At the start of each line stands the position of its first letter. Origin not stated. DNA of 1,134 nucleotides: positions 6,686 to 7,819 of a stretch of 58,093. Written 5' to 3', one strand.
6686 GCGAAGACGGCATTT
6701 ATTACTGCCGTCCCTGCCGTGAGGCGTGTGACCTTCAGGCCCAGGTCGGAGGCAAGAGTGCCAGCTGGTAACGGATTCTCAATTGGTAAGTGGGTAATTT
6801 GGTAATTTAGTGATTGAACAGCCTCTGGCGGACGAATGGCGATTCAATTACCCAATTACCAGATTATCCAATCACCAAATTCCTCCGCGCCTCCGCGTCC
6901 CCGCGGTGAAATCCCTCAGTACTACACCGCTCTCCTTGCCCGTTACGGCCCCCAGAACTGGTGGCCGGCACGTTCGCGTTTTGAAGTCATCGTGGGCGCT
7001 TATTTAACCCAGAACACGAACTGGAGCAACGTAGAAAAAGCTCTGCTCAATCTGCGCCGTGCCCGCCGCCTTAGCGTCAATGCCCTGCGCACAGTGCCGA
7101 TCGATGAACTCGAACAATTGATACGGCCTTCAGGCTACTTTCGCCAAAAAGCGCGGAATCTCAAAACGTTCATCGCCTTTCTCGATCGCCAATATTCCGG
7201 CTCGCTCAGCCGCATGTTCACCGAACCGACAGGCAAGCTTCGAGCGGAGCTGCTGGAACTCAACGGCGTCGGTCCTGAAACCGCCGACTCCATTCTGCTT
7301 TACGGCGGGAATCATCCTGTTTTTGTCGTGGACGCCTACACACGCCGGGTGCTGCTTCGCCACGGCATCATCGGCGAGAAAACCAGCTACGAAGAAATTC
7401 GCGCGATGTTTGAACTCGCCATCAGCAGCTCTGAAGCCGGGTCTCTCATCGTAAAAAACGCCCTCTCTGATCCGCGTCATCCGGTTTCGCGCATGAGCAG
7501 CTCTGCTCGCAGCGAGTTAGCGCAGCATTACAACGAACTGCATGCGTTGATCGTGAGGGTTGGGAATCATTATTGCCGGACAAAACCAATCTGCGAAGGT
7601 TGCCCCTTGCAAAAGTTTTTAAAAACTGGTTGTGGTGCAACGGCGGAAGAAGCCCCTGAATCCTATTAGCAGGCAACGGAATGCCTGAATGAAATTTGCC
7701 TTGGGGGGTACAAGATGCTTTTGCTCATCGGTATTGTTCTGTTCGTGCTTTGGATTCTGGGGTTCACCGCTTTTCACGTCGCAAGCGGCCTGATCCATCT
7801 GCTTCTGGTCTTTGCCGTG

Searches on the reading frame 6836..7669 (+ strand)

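Call 6: search_protein_families(library=pfam, proteins=[window:6836-7669:+])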
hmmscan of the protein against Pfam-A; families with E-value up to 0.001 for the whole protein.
window:6836-7669:+ (277 aa): 2 families
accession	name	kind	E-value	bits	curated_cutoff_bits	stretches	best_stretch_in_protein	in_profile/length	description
PF00730.31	HhH-GPD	-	5.3e-15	56.1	26.2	1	53-192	1-102/108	HhH-GPD superfamily base excision DNA repair protein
PF00633.29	HHH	-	3.3e-05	23.9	24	1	136-156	10-30/30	Helix-hairpin-helix motif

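Call 9: search_protein_families(library=ncbifam, proteins=[window:6836-7669:+])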
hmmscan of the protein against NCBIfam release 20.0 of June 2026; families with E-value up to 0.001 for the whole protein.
window:6836-7669:+ (277 aa): 8 families
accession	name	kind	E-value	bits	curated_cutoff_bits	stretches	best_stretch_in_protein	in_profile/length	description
NF010494.0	PRK13913.1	equivalog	1.7e-29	103.3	192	1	38-197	22-181/220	3-methyladenine DNA glycosylase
NF053634.1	MonDNAglycDR2438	equivalog_domain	3.7e-16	59.4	400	1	32-192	4-163/219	monofunctional DNA glycosylase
TIGR01083.1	nth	equivalog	2.3e-14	53.5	211.7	1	47-186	26-156/192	endonuclease III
TIGR01084.1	mutY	equivalog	4.3e-11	42.9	286.5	1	80-193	59-163/277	A/G-specific adenine glycosylase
NF008132.0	PRK10880.1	equivalog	3.5e-07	29.6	427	1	42-179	25-152/351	A/G-specific adenine glycosylase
NF010488.0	PRK13910.1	equivalog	2.8e-06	26.9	471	1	82-176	27-112/290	adenine-specific DNA glycosylase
TIGR00588.1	ogg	subfamily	0.00022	20.4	397.85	1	134-182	217-266/310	8-oxoguanine DNA-glycosylase (ogg)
NF007978.0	PRK10702.1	equivalog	0.00075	19.2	405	0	47-178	28-150/211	endonuclease III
